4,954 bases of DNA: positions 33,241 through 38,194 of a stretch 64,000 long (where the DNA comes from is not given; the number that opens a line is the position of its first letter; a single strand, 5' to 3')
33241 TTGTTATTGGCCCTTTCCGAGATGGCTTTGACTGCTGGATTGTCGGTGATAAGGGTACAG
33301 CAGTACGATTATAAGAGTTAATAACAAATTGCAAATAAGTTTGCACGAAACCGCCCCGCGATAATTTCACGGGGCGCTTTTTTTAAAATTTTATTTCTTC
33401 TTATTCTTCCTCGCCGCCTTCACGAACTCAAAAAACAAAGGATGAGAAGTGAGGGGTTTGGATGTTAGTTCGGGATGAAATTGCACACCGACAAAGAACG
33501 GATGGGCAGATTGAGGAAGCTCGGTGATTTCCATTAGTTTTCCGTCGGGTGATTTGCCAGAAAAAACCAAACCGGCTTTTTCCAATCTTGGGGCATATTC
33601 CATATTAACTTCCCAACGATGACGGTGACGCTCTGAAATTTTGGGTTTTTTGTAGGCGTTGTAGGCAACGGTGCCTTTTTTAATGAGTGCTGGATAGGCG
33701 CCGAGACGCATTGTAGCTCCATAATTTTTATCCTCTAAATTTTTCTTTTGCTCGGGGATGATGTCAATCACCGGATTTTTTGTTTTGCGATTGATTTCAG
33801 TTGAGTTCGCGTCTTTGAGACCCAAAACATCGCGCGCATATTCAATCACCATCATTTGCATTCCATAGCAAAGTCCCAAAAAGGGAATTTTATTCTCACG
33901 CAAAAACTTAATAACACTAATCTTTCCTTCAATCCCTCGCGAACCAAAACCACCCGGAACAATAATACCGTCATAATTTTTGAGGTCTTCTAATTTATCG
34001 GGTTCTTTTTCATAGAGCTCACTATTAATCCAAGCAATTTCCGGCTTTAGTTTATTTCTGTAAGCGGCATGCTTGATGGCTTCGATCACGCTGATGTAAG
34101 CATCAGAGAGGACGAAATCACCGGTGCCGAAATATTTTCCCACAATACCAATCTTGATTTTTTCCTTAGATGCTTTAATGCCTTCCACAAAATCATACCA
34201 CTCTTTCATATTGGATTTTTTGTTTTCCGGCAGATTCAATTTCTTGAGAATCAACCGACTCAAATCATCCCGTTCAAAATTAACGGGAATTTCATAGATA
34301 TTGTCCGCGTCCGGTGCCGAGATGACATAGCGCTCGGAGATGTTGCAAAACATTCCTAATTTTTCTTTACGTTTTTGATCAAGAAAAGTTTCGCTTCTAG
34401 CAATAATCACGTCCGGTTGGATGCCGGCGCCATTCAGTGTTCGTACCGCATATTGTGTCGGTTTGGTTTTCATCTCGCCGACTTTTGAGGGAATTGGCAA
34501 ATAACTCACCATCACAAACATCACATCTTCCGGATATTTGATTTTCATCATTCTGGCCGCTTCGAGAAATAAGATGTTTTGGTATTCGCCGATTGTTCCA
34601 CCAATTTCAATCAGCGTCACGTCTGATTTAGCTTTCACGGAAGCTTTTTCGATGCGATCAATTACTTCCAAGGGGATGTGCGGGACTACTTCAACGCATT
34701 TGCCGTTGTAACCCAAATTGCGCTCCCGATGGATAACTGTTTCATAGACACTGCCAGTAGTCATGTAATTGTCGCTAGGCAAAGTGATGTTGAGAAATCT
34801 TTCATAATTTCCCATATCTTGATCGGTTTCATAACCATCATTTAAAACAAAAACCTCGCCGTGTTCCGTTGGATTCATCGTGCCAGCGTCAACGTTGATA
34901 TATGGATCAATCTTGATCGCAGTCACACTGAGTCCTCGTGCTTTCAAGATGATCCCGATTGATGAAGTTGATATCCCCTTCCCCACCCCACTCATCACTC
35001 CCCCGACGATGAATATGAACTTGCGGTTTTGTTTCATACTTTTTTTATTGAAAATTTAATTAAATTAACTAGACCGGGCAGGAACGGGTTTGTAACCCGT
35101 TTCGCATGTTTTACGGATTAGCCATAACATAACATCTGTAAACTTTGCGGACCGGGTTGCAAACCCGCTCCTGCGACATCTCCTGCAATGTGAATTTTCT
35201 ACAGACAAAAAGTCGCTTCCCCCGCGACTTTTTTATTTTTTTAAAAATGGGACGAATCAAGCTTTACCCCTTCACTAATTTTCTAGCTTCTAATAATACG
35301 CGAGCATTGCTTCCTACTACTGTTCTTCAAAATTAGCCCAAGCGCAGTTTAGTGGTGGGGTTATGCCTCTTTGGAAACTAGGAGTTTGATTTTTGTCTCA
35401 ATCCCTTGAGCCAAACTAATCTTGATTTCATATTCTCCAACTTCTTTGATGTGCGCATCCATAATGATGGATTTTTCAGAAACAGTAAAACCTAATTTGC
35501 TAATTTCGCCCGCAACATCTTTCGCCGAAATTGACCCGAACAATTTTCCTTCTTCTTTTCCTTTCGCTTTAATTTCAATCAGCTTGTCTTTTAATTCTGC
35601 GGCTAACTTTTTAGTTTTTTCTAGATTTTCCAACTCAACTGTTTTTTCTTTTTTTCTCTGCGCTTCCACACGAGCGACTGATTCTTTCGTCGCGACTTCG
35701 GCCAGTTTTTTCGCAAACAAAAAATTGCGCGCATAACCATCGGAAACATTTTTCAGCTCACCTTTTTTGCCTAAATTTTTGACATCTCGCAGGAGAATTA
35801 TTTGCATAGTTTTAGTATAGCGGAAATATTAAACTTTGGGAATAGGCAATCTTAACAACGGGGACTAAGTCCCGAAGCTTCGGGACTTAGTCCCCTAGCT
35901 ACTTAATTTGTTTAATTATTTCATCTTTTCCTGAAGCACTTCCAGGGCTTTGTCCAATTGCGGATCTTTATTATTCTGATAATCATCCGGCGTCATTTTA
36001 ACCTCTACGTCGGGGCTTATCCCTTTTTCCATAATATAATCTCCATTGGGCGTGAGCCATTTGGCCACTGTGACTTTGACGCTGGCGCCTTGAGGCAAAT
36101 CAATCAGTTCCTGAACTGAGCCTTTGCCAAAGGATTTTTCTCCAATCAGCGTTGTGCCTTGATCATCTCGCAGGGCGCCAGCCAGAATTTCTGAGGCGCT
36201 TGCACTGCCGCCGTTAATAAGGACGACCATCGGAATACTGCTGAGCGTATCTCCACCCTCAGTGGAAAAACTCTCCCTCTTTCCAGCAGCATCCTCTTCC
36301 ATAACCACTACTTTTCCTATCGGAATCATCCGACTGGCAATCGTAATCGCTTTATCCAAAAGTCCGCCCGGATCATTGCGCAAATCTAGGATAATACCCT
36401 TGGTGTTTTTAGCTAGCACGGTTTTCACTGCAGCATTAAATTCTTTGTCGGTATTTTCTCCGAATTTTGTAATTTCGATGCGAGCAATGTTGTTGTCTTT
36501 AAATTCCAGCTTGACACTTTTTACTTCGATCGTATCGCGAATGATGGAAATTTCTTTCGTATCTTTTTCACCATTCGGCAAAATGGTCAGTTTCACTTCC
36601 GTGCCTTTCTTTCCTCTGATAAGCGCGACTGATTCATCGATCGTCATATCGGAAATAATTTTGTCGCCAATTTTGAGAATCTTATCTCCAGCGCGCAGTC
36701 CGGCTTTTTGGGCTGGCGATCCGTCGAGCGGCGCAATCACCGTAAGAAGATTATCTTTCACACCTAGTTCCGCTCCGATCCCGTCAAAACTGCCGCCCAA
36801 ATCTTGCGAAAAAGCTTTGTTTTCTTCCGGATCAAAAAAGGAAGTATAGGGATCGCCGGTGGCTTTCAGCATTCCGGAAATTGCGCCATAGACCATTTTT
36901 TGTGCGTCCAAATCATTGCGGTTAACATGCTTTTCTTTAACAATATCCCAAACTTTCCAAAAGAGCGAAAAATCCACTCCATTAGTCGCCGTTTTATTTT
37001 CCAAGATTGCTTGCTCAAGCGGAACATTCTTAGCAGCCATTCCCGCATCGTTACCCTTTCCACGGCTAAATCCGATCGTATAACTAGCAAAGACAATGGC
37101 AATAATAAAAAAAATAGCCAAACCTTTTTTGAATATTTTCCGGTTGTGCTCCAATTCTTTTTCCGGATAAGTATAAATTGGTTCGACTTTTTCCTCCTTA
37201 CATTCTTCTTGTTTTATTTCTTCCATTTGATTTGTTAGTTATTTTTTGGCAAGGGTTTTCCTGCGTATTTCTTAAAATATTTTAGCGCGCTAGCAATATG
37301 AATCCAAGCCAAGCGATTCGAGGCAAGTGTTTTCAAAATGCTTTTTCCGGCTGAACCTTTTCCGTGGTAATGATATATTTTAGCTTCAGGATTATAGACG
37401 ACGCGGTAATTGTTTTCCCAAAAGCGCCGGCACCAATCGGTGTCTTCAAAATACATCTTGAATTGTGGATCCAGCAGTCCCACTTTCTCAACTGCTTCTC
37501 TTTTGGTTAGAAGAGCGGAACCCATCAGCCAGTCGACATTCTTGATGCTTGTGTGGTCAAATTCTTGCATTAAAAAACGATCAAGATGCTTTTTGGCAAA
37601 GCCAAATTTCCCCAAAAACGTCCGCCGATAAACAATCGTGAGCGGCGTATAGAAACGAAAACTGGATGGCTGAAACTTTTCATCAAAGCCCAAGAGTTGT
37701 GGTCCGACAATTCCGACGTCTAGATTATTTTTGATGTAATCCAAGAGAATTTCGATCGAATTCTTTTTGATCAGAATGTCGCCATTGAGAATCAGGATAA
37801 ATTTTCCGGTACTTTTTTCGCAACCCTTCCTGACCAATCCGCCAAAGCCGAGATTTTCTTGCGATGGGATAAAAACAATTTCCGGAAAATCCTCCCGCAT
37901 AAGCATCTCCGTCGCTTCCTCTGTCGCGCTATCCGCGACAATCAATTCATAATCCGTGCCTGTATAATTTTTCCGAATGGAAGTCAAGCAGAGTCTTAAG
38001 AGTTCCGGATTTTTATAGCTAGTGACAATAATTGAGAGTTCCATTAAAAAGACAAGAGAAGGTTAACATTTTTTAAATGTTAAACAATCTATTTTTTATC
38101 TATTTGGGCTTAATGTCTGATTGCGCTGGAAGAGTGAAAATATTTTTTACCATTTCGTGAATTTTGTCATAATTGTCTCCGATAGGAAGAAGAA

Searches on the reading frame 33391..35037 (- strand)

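Call 69: search_protein_families(library=pfam, max_evalue=0.000001, proteins=[window:33391-35037:-])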
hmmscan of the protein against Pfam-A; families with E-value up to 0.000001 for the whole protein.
window:33391-35037:- (548 aa): 2 families
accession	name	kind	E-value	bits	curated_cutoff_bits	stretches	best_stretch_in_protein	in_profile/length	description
PF06418.20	CTP_synth_N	-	3.8e-103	344.9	26.1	1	6-269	1-265/265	CTP synthase N-terminus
PF00117.34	GATase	-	8.4e-41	140.2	22.8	1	310-540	2-189/190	Glutamine amidotransferase class-I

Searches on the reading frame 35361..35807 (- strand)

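Call 70: search_protein_families(library=pfam, max_evalue=0.000001, proteins=[window:35361-35807:-])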
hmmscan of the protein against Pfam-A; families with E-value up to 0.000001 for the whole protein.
window:35361-35807:- (148 aa): 2 families
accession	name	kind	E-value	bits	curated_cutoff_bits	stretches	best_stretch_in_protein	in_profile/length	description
PF01281.25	Ribosomal_L9_N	-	2.5e-22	78.6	20.7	1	1-46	1-46/47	Ribosomal protein L9, N-terminal domain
PF03948.19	Ribosomal_L9_C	-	2e-20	73.5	23.2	1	64-145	2-85/86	Ribosomal protein L9, C-terminal domain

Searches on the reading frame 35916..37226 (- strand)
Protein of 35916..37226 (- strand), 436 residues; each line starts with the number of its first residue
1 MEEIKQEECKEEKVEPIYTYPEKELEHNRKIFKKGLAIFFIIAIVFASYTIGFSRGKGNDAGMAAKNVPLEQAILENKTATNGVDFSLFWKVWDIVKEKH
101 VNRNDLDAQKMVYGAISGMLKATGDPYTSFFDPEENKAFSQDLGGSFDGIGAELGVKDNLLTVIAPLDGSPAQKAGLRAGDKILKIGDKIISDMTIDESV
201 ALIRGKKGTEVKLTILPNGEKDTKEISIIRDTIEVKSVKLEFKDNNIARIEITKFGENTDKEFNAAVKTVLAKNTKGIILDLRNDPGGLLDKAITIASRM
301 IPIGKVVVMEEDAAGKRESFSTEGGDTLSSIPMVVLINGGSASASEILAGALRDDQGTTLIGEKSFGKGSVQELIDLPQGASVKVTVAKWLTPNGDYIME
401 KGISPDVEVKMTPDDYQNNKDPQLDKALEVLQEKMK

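Call 70: search_protein_families(library=pfam, max_evalue=0.000001, proteins=[window:35916-37226:-])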
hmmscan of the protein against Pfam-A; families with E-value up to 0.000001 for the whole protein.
window:35916-37226:- (436 aa): 5 families
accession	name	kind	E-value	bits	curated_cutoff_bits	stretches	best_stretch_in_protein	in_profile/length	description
PF03572.23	Peptidase_S41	-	9.3e-50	168.9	24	1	246-409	1-165/165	Peptidase family S41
PF17820.7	PDZ_6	-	3.4e-12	46.4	27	1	165-215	4-52/54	PDZ domain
PF00595.29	PDZ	-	6.5e-11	42.9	23.2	1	149-216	13-81/81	PDZ domain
PF13180.12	PDZ_2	-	3.1e-10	40.6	27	1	150-227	3-79/80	PDZ domain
PF22694.1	CtpB_N-like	-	2.4e-07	31.5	27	1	81-134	33-84/85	Activating protease CtpB N-terminal domain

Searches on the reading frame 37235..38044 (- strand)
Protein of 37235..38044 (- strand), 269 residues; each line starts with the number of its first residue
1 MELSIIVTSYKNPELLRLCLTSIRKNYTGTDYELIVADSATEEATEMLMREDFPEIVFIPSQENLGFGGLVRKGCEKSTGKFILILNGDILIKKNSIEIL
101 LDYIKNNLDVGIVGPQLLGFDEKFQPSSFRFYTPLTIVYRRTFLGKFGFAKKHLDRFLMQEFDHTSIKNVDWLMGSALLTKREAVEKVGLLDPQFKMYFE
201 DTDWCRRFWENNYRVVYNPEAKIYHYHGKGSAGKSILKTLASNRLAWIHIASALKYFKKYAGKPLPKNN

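Call 70: search_protein_families(library=pfam, max_evalue=0.000001, proteins=[window:37235-38044:-])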
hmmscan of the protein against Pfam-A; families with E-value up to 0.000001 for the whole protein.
window:37235-38044:- (269 aa): 2 families
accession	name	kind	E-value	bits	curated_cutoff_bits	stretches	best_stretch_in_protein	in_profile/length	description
PF13641.12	Glyco_tranf_2_3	-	3.9e-20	73.3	27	1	3-248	3-228/230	Glycosyltransferase like family 2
PF00535.33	Glycos_transf_2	-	1.5e-18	67.7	23.3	1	4-136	1-132/168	Glycosyl transferase family 2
